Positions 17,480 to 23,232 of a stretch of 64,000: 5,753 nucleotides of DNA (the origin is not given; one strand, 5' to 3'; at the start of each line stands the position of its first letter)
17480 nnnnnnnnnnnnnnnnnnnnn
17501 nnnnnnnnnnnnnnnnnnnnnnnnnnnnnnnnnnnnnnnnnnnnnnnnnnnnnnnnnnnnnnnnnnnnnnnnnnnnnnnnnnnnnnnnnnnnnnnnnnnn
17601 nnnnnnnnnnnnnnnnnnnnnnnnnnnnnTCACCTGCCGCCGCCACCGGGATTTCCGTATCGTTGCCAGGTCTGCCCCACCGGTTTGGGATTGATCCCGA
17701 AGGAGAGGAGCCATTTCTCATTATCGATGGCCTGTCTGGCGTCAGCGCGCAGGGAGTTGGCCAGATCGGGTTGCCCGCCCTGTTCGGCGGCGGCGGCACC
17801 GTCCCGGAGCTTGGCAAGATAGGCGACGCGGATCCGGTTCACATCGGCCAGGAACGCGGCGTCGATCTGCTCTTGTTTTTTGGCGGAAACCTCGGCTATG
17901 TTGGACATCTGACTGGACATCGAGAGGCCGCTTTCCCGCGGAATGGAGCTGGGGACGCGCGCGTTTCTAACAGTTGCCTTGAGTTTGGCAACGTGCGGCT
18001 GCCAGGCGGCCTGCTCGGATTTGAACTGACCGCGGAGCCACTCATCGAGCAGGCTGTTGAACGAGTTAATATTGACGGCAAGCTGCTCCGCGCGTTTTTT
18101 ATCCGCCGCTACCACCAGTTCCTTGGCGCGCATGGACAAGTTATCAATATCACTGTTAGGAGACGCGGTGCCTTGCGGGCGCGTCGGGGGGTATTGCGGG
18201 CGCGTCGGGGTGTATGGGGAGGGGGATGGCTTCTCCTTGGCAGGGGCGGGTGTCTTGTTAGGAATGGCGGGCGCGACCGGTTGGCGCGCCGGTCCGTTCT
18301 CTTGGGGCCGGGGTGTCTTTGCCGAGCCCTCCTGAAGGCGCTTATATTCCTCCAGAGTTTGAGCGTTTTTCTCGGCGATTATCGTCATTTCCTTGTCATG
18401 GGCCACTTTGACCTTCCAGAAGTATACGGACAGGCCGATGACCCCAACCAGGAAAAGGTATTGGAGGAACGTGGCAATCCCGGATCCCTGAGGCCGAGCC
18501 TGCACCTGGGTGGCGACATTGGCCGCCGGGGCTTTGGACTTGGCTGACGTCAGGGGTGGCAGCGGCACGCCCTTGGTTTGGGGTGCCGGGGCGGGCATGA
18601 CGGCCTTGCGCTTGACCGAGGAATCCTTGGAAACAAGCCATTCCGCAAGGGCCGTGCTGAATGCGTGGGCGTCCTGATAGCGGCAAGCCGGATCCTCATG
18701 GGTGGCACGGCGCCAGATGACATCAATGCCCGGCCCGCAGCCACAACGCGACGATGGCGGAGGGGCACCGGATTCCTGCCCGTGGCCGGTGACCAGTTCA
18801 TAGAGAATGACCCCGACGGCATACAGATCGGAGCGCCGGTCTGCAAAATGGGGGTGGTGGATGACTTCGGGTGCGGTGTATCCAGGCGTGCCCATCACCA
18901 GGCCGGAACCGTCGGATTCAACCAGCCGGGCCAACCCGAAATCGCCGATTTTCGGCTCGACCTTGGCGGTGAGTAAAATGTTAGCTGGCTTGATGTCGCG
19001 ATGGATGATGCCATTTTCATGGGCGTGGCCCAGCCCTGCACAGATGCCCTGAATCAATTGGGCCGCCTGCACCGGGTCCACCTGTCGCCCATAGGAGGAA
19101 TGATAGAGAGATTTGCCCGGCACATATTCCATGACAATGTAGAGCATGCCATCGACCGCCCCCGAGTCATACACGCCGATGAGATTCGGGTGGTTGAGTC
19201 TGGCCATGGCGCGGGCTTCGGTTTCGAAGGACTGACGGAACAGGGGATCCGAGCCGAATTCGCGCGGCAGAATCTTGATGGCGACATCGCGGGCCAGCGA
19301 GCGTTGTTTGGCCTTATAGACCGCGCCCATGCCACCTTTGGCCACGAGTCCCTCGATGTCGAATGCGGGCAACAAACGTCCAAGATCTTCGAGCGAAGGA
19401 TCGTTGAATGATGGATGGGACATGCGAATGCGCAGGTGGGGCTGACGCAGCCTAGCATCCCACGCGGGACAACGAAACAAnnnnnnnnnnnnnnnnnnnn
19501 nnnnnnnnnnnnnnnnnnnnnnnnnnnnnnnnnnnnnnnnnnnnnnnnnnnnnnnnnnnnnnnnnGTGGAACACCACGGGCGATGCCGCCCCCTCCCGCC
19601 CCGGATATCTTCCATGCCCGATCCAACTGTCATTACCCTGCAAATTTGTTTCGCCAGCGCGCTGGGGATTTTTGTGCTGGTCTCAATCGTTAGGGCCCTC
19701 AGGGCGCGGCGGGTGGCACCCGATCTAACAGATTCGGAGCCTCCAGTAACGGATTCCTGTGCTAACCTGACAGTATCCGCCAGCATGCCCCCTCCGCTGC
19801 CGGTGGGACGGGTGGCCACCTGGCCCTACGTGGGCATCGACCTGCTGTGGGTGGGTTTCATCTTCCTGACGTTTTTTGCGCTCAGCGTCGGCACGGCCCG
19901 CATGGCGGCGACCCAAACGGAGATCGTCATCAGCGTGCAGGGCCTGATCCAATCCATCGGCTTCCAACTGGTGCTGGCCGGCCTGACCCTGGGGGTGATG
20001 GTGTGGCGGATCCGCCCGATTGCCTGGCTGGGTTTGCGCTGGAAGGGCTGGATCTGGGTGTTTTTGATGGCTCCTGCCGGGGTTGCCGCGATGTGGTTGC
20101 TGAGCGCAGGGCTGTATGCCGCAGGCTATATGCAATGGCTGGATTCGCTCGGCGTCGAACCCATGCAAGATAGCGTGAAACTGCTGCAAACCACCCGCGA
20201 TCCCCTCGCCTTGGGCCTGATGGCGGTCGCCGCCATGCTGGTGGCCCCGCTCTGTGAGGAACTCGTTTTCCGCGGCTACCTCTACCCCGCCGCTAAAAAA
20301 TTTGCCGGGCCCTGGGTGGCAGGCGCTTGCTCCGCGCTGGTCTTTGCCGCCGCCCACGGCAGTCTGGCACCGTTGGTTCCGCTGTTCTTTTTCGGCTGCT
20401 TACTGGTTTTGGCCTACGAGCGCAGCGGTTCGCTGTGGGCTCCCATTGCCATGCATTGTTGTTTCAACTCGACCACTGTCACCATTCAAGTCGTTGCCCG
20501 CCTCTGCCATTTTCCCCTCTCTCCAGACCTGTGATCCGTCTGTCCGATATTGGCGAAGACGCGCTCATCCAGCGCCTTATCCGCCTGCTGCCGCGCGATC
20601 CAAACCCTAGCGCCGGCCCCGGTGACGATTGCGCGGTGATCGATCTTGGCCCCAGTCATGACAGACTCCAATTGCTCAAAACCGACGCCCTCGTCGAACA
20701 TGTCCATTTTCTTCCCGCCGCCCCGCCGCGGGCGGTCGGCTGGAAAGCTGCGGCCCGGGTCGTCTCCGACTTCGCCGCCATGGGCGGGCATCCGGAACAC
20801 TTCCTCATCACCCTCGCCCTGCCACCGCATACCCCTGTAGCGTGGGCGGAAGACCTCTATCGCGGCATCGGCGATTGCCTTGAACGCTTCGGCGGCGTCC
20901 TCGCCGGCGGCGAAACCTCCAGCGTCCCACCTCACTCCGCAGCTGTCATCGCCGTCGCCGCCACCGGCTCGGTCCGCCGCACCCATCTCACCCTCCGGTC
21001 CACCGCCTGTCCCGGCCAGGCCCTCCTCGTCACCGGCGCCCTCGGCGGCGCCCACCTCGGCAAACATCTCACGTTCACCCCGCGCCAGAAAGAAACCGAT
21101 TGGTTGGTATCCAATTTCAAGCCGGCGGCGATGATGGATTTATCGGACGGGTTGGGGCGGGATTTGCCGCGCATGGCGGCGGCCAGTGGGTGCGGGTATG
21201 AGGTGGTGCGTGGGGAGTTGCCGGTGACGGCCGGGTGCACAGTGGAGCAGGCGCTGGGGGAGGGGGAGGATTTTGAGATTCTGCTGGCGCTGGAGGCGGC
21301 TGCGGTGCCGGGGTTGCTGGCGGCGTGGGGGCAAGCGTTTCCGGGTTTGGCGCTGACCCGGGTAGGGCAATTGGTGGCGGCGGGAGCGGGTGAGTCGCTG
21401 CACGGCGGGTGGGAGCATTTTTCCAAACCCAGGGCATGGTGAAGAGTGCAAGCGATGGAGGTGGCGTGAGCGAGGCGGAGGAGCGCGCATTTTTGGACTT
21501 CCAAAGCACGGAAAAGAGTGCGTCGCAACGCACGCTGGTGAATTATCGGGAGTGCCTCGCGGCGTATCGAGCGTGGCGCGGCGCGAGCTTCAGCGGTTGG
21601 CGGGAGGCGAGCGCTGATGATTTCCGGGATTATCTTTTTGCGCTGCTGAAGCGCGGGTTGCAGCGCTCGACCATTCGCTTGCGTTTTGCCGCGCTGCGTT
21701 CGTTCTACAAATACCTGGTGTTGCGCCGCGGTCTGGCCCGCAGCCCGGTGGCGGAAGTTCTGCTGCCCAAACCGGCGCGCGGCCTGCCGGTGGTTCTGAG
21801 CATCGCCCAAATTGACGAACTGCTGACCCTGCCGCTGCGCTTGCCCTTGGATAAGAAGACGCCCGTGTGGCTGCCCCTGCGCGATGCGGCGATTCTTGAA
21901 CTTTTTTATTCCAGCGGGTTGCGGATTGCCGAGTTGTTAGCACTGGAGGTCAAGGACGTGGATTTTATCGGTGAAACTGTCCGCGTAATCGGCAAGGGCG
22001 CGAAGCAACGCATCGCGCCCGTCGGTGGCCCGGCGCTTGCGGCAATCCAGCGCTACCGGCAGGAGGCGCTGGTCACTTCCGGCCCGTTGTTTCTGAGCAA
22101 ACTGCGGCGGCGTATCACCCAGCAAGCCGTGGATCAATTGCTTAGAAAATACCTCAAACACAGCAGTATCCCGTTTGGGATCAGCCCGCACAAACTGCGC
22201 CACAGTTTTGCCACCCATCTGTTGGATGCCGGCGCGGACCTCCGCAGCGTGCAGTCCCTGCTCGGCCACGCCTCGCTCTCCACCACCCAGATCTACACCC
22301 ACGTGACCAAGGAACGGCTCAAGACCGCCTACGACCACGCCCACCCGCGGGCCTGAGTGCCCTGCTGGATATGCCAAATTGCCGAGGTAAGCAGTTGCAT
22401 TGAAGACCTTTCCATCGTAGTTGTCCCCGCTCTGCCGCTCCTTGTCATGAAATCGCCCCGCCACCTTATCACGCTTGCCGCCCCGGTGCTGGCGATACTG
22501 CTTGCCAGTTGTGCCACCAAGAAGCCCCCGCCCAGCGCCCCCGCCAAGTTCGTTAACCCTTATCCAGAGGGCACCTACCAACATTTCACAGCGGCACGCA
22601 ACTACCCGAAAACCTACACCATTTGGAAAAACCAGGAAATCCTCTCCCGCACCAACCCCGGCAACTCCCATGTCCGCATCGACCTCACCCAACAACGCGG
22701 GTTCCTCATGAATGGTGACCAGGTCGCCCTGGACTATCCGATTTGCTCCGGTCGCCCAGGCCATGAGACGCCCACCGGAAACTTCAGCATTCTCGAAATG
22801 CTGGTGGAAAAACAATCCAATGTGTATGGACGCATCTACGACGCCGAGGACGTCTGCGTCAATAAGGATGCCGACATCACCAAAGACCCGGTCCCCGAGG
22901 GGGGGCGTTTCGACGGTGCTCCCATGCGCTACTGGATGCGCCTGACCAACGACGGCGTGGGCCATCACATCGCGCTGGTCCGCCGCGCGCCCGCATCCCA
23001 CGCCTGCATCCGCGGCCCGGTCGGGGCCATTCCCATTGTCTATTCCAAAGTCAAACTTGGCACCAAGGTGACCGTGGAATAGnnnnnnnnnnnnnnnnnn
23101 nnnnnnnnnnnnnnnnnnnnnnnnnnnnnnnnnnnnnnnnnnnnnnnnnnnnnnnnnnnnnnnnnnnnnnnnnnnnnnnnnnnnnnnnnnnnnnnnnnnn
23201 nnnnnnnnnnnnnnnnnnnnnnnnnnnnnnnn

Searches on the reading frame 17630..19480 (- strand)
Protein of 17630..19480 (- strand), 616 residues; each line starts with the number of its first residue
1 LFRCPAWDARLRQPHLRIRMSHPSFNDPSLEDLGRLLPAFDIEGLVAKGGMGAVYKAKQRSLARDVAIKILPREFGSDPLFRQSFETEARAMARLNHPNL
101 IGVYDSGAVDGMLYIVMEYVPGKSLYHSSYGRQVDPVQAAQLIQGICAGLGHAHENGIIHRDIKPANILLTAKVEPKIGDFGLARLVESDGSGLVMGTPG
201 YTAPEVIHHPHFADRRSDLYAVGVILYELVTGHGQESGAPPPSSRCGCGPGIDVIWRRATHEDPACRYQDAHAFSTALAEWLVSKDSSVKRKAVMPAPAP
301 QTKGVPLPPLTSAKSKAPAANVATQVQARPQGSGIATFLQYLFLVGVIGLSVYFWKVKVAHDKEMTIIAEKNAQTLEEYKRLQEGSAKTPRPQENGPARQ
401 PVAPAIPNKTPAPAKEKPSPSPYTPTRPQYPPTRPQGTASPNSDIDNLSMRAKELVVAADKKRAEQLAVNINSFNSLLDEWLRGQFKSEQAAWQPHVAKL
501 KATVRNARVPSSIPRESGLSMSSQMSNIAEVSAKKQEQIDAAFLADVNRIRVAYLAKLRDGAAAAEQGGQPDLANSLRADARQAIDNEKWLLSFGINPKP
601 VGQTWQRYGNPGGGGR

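Call 8: search_protein_families(library=pfam, proteins=[window:17630-19480:-], max_evalue=0.001)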
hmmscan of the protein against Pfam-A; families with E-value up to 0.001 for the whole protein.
window:17630-19480:- (616 aa): 4 families
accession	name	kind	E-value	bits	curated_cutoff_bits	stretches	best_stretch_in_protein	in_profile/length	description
PF00069.31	Pkinase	-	6.6e-46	157.3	31.7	1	45-233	6-194/263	Protein kinase domain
PF07714.23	PK_Tyr_Ser-Thr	-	8.5e-30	104.4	23.1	1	46-232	7-200/258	Protein tyrosine and serine/threonine kinase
PF03109.22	ABC1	-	6.1e-06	26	22.9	1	114-187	144-217/244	ABC1 atypical kinase-like domain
PF01636.29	APH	-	0.0002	21.6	23.2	0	96-147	54-101/239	Phosphotransferase enzyme family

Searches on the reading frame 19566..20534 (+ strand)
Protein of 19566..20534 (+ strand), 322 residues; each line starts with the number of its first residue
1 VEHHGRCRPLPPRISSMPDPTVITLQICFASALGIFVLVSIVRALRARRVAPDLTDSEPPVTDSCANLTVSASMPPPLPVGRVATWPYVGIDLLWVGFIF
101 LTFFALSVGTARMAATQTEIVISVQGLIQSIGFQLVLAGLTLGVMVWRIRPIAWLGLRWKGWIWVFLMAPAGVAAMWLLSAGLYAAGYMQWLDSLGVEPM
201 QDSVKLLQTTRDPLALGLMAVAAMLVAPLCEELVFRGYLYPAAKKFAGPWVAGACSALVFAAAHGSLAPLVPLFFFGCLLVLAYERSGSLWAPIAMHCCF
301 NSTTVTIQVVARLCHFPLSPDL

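Call 8: search_protein_families(library=pfam, proteins=[window:19566-20534:+], max_evalue=0.001)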
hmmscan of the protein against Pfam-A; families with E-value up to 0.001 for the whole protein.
window:19566-20534:+ (322 aa): 1 family
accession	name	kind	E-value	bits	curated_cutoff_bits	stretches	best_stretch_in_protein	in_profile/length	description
PF02517.21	Rce1-like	-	1.3e-22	80.3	22.4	1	217-302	5-92/93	Type II CAAX prenyl endopeptidase Rce1-like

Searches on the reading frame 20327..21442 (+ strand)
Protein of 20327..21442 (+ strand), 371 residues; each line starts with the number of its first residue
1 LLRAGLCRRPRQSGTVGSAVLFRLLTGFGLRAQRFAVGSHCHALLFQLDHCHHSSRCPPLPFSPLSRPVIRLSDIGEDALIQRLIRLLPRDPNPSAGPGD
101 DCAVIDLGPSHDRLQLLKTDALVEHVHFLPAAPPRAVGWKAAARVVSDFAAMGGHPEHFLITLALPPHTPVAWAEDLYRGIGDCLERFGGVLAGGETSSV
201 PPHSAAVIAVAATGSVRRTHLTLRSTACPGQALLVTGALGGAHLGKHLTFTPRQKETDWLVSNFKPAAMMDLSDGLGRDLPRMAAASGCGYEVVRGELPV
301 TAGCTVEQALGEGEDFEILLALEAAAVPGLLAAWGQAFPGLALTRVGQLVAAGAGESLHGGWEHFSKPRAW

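Call 8: search_protein_families(library=pfam, proteins=[window:20327-21442:+], max_evalue=0.001)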
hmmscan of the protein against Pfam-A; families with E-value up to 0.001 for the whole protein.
window:20327-21442:+ (371 aa): 2 families
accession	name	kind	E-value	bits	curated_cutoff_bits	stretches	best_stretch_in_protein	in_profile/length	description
PF00586.29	AIRS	-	2.5e-25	89.5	24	1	99-216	1-112/112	AIR synthase related protein, N-terminal domain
PF02769.27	AIRS_C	-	9.7e-05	23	23.1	1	250-335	44-135/156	AIR synthase related protein, C-terminal domain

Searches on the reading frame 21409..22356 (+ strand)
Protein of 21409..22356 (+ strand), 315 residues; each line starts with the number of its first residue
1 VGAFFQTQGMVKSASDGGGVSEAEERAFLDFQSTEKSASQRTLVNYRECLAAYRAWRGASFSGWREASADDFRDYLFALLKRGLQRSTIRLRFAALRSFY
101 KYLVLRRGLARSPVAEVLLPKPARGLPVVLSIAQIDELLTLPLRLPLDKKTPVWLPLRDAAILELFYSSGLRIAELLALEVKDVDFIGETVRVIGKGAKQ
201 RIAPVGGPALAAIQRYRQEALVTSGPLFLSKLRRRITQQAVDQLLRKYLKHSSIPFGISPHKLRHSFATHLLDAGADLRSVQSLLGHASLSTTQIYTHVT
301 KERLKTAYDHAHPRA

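Call 8: search_protein_families(library=pfam, proteins=[window:21409-22356:+], max_evalue=0.001)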
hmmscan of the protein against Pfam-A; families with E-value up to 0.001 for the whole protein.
window:21409-22356:+ (315 aa): 4 families
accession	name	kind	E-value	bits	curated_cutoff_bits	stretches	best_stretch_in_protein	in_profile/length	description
PF00589.27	Phage_integrase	-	2.4e-41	141.8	27.1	1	155-302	20-171/172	Phage integrase family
PF02899.23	Phage_int_SAM_1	-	5.3e-13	49.5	22.3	1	27-106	3-82/83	Phage integrase, N-terminal SAM-like domain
PF13495.12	Phage_int_SAM_4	-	2.7e-05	24.9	27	1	36-104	12-79/85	Phage integrase, N-terminal SAM-like domain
PF13102.12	Phage_int_SAM_5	-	0.00032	21.5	22.3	0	35-104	14-83/98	Phage integrase SAM-like domain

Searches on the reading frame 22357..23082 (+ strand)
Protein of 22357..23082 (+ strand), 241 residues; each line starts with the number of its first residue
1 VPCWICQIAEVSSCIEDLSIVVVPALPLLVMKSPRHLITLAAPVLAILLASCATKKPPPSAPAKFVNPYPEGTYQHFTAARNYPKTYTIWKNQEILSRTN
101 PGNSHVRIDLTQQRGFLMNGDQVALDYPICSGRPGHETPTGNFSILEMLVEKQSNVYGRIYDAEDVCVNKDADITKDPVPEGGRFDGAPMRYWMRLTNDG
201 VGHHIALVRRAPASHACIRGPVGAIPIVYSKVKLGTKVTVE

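Call 8: search_protein_families(library=pfam, proteins=[window:22357-23082:+], max_evalue=0.001)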
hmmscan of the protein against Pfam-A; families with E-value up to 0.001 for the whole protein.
window:22357-23082:+ (241 aa): 1 family
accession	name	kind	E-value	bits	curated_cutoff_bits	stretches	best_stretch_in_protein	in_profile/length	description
PF03734.19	YkuD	-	7.9e-14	52.9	23.4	1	105-240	3-146/146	L,D-transpeptidase catalytic domain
